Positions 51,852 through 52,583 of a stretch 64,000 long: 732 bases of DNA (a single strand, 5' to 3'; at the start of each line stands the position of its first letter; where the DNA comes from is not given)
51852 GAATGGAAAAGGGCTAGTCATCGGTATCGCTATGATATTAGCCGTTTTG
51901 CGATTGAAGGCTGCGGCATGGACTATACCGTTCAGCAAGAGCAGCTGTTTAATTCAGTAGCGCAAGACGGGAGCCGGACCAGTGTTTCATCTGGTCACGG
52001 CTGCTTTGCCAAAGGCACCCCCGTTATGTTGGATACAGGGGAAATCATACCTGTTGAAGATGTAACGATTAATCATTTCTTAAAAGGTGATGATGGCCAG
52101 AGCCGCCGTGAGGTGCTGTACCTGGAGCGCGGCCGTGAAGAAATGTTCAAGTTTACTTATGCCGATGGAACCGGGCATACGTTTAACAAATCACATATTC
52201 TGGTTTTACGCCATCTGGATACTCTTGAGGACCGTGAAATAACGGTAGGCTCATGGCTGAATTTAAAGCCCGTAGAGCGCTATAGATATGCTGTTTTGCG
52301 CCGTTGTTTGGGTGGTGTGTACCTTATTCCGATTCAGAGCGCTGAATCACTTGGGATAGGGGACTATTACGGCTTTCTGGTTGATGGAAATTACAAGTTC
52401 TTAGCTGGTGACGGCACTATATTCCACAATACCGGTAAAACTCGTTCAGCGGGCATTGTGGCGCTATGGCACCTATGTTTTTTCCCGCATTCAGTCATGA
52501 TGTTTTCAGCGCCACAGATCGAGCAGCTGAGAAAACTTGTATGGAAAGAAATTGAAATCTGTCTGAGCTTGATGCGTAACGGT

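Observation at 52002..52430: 143-aa mini-intein inserted exactly in the Walker A P-loop of the large terminase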

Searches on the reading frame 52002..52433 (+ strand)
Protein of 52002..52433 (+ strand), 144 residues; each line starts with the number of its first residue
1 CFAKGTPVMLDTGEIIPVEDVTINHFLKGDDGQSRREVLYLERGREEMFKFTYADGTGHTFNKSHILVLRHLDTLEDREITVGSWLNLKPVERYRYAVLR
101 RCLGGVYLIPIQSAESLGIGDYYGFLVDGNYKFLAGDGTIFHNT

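Call 3: search_protein_families(library=pfam, proteins=[window:52002-52430:+], max_evalue=1)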
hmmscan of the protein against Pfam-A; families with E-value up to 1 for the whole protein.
window:52002-52430:+ (143 aa): 2 families
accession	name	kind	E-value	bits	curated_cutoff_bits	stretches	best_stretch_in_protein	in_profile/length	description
PF05203.21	Hom_end_hint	-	4.6e-12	46.8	32.1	1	1-71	1-79/228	Hom_end-associated Hint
PF08517.17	AXH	-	0.29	12.1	33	1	2-33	1-32/116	Ataxin-1 and HBP1 module (AXH)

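Call 4: search_protein_families(library=ncbifam, proteins=[window:52002-52430:+], max_evalue=1)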
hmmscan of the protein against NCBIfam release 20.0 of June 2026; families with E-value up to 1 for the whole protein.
window:52002-52430:+ (143 aa): 1 family
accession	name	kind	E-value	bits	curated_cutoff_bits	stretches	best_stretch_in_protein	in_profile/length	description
TIGR01445.1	intein_Nterm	domain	0.18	12.8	24.5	1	1-29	1-29/83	intein N-terminal splicing region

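Call 5: search_solved_structures(query=window:52002-52433:+, max_evalue=10, show_alignments=3)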
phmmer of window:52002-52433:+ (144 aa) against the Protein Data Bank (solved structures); distinct sequences matched with E-value up to 10: 11.
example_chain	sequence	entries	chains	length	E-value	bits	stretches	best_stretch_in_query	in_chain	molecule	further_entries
1dfa_A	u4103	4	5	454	1.1e-06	32.1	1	1-53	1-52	PI-SCEI ENDONUCLEASE | ENDONUCLEASE PI-SCEI | PI-SCEI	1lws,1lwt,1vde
1gpp_A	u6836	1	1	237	3.9e-06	30.3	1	1-53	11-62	ENDONUCLEASE PI-SCEI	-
9cop_A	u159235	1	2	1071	5.9e-06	29.7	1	1-52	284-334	V-type proton ATPase catalytic subunit A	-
1um2_A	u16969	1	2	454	1.3e-05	28.6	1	2-53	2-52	ENDONUCLEASE PI-SCEI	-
1jva_A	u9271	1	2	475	2.3e-05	27.8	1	2-53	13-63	VMA1-DERIVED HOMING ENDONUCLEASE X10SSS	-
1ef0_A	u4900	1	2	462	3e-05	27.4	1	2-53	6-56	PI-SCEI ENDONUCLEASE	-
6mwy_A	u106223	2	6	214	0.032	17.6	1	1-68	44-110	Pre-mRNA-processing-splicing factor 8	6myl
6mx6_A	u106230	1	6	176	0.04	17.3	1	1-67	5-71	Pre-mRNA-processing-splicing factor 8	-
6owu_A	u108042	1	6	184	0.047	17.1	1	1-67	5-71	PRP8 protein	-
3nuz_A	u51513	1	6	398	0.065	16.6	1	19-68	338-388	Putative acetyl xylan esterase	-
9n30_A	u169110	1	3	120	0.21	14.9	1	21-62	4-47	LM2379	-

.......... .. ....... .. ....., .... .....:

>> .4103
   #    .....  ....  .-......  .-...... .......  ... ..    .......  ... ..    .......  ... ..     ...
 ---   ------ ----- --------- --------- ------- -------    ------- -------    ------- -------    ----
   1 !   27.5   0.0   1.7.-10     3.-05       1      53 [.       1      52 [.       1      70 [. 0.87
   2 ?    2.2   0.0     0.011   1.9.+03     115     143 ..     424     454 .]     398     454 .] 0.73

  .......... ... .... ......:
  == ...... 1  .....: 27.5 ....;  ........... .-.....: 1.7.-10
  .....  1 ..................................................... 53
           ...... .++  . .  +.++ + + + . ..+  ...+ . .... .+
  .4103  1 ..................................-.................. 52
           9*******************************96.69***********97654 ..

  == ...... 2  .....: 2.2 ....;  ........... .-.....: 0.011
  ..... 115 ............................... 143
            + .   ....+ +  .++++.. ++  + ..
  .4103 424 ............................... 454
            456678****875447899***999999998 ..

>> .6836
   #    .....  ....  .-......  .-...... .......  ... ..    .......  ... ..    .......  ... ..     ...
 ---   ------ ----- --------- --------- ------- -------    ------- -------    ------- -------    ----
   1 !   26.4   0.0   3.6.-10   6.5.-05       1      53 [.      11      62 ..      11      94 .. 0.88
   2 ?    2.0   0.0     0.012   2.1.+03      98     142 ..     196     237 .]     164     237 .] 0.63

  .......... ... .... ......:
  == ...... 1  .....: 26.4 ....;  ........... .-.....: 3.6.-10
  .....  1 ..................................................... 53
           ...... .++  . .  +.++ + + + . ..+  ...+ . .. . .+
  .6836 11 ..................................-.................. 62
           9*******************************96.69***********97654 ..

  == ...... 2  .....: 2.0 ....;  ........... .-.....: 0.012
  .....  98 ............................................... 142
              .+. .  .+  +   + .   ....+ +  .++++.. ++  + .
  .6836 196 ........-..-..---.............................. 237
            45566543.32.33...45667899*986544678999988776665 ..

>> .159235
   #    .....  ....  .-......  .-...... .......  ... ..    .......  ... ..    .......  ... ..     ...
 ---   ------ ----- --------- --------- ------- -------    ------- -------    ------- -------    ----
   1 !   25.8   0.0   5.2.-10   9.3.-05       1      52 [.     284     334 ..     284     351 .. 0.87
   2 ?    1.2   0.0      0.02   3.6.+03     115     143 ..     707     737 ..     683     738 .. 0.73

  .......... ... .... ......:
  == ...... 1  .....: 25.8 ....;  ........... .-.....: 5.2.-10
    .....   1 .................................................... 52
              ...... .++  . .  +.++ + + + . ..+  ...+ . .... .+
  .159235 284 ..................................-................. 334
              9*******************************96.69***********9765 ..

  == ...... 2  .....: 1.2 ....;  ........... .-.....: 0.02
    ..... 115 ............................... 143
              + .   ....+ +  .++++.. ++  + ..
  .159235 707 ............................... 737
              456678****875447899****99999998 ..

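Call 35: predict_structure(alignment_id=A2)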
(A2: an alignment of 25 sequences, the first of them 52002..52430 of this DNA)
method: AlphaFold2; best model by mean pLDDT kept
length: 143 residues; sequences in the alignment: 25
mean_pLDDT: 96.8   pTM: 0.89
mean pLDDT of the five models: 96.8, 96.3, 96.3, 96.1, 95.5
residues with pLDDT >= 90: 136; 70-90: 7; 50-70: 0; < 50: 0
segments of 3 or more residues with pLDDT < 50: none
pLDDT, mean of each block of 10 residues (from residue 1): 96 98 97 96 98 98 98 98 98 97 94 98 94 97 94
secondary structure, 60 per line:
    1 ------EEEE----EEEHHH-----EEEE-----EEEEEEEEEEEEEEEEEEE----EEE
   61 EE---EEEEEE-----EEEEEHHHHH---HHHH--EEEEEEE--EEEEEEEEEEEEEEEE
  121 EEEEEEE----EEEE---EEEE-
elements in order: E7-10 E15-17 E26-29 E35-53 E58-62 E66-71 E77-81 H82-86 H90-93 E96-102 E105-127 E132-135 E139-142

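Call 39: fold_search(model_id=the predicted structure, library=pdb)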
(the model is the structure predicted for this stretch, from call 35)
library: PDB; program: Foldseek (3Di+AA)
matches with E <= 10: 260; with E <= 0.001: 73
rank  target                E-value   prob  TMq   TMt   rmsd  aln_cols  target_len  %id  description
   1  6mwy_A                1.1e-12  1.00  0.91  0.93   1.6       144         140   28  The Prp8 intein of Cryptococcus gattii (released 2019-11-06)
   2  6mx6_A                1.3e-11  1.00  0.91  0.91   1.9       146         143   27  The Prp8 intein of Cryptococcus neoformans (released 2019-10-23)
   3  1gpp                  6.1e-10  1.00  0.90  0.60   2.2       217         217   18  Crystal structure of the S.cerevisiae Homing Endonuclease PI-SceI Domain I (released 2002-09-19)
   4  6qaz                  3.3e-08  1.00  0.71  0.79   3.2       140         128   20  Crystal structure of gp41-1 intein (released 2019-11-13)
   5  6riz                  2.2e-07  1.00  0.72  0.80   3.3       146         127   20  Crystal structure of gp41-1 intein (C1A, F65W, D107C) (released 2020-04-29)
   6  6tyy                  6.1e-07  1.00  0.78  0.76   2.9       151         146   13  Hedgehog autoprocessing mutant D46H (released 2019-11-20)
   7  9hth_B                6.1e-07  1.00  0.73  0.61   3.4       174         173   16  Crystal structure of the fused, cysteine-less Aes123 PolB1 split intein (with S1A, N159A mutations) (released 2025-05-07)
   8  4kl5_B                8.0e-07  1.00  0.76  0.76   3.0       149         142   17  Crystal structure of NpuDnaE intein (released 2013-09-04)
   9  1at0                  8.9e-07  1.00  0.78  0.77   2.9       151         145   13  17-kDA fragment of hedgehog C-terminal autoprocessing domain (released 1997-11-12)
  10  6riy_A                1.0e-06  1.00  0.70  0.77   3.5       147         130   19  Crystal structure of MchDnaB-1 intein (N145AA) (released 2020-05-13)
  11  6rix_A                1.0e-06  1.00  0.65  0.70   6.9       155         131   22  Crystal structure of MchDnaB-1 intein (released 2020-05-13)
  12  6riy_B                1.0e-06  1.00  0.64  0.70   6.2       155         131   19  Crystal structure of MchDnaB-1 intein (N145AA) (released 2020-05-13)
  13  4kl5_A                1.2e-06  1.00  0.75  0.76   3.3       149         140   17  Crystal structure of NpuDnaE intein (released 2013-09-04)
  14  9hth_A                1.4e-06  1.00  0.72  0.62   3.6       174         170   16  Crystal structure of the fused, cysteine-less Aes123 PolB1 split intein (with S1A, N159A mutations) (released 2025-05-07)
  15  6rix_B                1.5e-06  1.00  0.71  0.77   3.7       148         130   20  Crystal structure of MchDnaB-1 intein (released 2020-05-13)
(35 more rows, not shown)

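Call 42: search_solved_structures(query=A2, max_evalue=1, show_alignments=2)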
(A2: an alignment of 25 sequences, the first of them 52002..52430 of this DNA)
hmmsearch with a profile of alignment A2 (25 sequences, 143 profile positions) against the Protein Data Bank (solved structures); distinct sequences matched with E-value up to 1: 24.
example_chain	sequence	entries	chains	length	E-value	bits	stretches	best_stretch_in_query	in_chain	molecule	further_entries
1dfa_A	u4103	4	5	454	1e-17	67.9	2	1-55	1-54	PI-SCEI ENDONUCLEASE | ENDONUCLEASE PI-SCEI | PI-SCEI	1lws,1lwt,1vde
1gpp_A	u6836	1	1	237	1.7e-17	67.2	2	1-55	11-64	ENDONUCLEASE PI-SCEI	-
6mx6_A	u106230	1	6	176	2.8e-17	66.5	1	1-143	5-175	Pre-mRNA-processing-splicing factor 8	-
6owu_A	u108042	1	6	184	3.3e-17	66.2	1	1-143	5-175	PRP8 protein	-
6mwy_A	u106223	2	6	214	5.4e-17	65.5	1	1-143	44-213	Pre-mRNA-processing-splicing factor 8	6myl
9cop_A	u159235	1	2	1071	9.2e-17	64.8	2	1-55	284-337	V-type proton ATPase catalytic subunit A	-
1um2_A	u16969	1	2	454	2.9e-16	63.2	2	2-54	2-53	ENDONUCLEASE PI-SCEI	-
1ef0_A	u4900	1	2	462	1.6e-15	60.8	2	2-54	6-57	PI-SCEI ENDONUCLEASE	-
1jva_A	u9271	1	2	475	2e-15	60.5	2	2-54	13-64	VMA1-DERIVED HOMING ENDONUCLEASE X10SSS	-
4j2j_A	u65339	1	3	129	0.013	19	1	2-34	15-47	Ataxin-1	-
6qaz_A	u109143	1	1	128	0.021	18.3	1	8-67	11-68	cyanophage-like gp41-1 intein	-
6riz_A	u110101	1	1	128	0.022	18.2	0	8-66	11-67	gp41-1 intein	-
2m41_B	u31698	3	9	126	0.073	16.5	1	2-32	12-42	Ataxin-1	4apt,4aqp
4j2l_A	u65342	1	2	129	0.077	16.4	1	2-32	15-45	Ataxin-1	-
1oa8_A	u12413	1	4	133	0.08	16.4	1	2-32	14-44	ATAXIN-1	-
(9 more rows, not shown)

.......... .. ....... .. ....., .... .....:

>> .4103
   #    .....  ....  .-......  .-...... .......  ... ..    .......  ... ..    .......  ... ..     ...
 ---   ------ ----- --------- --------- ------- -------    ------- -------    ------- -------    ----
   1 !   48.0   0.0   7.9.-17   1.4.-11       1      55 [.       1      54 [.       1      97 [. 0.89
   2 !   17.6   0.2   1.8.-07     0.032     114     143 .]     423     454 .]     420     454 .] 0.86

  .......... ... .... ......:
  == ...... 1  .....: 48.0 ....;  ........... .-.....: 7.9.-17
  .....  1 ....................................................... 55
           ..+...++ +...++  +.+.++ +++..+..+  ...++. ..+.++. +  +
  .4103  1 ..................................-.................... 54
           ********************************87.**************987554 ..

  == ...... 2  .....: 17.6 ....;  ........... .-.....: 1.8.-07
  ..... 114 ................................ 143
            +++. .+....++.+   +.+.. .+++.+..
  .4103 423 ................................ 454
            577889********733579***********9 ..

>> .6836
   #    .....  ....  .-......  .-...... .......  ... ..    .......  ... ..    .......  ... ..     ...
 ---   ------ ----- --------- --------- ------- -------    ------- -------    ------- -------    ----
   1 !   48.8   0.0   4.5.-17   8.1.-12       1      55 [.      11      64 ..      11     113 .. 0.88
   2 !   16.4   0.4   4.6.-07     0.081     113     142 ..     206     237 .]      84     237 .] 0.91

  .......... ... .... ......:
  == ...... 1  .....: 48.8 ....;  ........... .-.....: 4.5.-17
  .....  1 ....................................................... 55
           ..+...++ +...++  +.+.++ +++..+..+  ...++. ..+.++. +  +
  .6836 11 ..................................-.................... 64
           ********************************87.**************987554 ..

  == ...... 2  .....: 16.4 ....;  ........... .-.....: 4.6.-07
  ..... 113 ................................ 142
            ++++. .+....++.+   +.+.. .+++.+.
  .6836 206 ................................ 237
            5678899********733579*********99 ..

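Call 49: search_protein_representatives(alignment_id=A2)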
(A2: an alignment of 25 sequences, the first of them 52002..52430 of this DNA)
Query: 25 sequences, 143 profile positions. Proteins with E-value up to 0.001 (for the whole library): 7836; up to 1e-10: 5922; up to 1e-30: 74. The best 150 are listed.
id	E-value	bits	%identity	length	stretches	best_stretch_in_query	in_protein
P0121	6.9e-57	207.9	-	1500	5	1-143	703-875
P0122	3.2e-53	196.0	-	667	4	1-102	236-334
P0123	1.2e-51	191.0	-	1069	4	1-110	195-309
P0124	1.5e-51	190.6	-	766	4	1-111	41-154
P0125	6.8e-51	188.5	-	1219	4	1-100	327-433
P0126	3.4e-50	186.2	-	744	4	1-103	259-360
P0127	4.6e-48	179.3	-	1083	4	1-112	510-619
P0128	3.3e-47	176.5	-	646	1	1-143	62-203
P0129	4.6e-47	176.1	-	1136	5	1-103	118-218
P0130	6.6e-47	175.6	-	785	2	1-105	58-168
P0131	1.2e-46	174.7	-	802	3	1-143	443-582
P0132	2.3e-46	173.8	-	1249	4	1-110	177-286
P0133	2.8e-46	173.5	-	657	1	1-143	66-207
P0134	1.1e-45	171.6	-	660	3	1-143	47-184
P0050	7.7e-45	168.8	-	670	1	1-143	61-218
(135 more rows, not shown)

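Call 51: list_cluster_members(proteins=[P0121, P0122, P0123, P0124, P0125, P0126, P0127, P0129, P0131, P0132])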
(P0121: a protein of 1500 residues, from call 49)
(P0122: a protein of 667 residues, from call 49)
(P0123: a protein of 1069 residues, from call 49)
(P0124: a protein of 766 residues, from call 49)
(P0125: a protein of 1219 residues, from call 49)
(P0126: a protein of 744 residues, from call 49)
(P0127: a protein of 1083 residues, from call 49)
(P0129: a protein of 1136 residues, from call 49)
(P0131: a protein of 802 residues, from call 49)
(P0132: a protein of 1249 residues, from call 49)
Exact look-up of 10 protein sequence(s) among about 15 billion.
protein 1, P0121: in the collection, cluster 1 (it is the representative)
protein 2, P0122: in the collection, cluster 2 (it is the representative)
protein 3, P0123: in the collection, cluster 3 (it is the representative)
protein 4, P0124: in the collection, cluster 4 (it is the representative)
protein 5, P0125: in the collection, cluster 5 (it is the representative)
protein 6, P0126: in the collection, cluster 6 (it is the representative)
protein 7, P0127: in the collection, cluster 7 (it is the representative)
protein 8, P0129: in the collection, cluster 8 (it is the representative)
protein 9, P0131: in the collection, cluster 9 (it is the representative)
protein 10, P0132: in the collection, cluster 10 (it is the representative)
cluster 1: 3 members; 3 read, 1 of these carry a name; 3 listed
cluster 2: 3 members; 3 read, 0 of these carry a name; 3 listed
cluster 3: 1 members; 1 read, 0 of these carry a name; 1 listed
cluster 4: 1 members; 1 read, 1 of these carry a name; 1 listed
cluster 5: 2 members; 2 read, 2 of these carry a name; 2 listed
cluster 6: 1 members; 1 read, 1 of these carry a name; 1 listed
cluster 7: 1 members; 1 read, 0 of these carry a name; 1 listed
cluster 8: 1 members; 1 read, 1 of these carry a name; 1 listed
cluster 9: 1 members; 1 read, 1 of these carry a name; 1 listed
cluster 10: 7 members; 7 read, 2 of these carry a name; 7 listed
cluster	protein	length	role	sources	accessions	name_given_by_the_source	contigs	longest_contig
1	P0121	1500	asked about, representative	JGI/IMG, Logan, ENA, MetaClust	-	\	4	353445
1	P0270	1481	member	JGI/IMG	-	-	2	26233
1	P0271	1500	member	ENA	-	-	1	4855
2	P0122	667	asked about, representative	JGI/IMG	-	-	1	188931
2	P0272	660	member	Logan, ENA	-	-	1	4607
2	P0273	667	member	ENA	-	-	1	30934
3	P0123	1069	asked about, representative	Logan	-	-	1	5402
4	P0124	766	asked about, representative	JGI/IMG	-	hypothetical protein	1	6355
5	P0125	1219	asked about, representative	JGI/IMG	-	DNA-binding transcriptional regulator WhiA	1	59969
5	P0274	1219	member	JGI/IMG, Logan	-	DNA-binding transcriptional regulator WhiA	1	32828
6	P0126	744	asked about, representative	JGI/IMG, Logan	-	hypothetical protein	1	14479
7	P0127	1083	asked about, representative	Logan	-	-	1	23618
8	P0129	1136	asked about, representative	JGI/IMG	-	superfamily II DNA or RNA helicase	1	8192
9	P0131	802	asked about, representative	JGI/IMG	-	hypothetical protein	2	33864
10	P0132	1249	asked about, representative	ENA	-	-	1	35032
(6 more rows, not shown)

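Call 52: search_protein_families(library=pfam, alignment_id=A3, max_evalue=0.00001)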
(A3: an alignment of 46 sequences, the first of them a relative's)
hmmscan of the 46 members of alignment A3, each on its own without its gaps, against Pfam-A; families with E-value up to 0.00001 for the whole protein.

A. member 1, P0121 (1500 aa): 6 families
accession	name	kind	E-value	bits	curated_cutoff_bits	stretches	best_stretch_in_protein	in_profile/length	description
PF04997.17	RNA_pol_Rpb1_1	-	2.7e-57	194.9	39.7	2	25-267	2-241/312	RNA polymerase Rpb1, domain 1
PF05203.21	Hom_end_hint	-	5.8e-52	177.4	32.1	3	269-701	5-228/228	Hom_end-associated Hint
PF00623.25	RNA_pol_Rpb1_2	-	7.6e-16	59.2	25.3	1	1353-1406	5-58/166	RNA polymerase Rpb1, domain 2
PF05204.19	Hom_end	-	5.3e-11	43.1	21.1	0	1206-1283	2-79/110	Homing endonuclease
PF14528.11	LAGLIDADG_3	-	5.2e-09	36.7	22.5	0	1218-1270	3-55/82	LAGLIDADG-like domain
PF01079.26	Hint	-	1.9e-06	28.1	29.7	0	700-779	10-97/213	Hint module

B. families by the number of members that match (of 46 scanned): 21 families
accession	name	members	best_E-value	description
PF05203.21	Hom_end_hint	46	1.3e-52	Hom_end-associated Hint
PF14528.11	LAGLIDADG_3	19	5.6e-29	LAGLIDADG-like domain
PF05204.19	Hom_end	19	2.4e-19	Homing endonuclease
PF01079.26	Hint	9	1.3e-10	Hint module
PF14890.11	Intein_splicing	4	5e-19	Intein splicing domain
PF00004.35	AAA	4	3.2e-17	ATPase family associated with various cellular activities (AAA)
PF04851.21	ResIII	3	2.2e-11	Type III restriction enzyme, res subunit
PF07724.20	AAA_2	3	1.7e-08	AAA domain (Cdc48 subfamily)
PF04997.17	RNA_pol_Rpb1_1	2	2.7e-57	RNA polymerase Rpb1, domain 1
PF00271.37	Helicase_C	2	2.5e-09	Helicase conserved C-terminal domain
PF13403.11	Hint_2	2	3.3e-06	Hint domain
PF05970.20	PIF1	1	3.1e-27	PIF1-like helicase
PF00623.25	RNA_pol_Rpb1_2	1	7.6e-16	RNA polymerase Rpb1, domain 2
PF13155.12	Toprim_2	1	2e-13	Toprim-like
PF03796.21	DnaB_C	1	7.8e-12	DnaB-like helicase C terminal domain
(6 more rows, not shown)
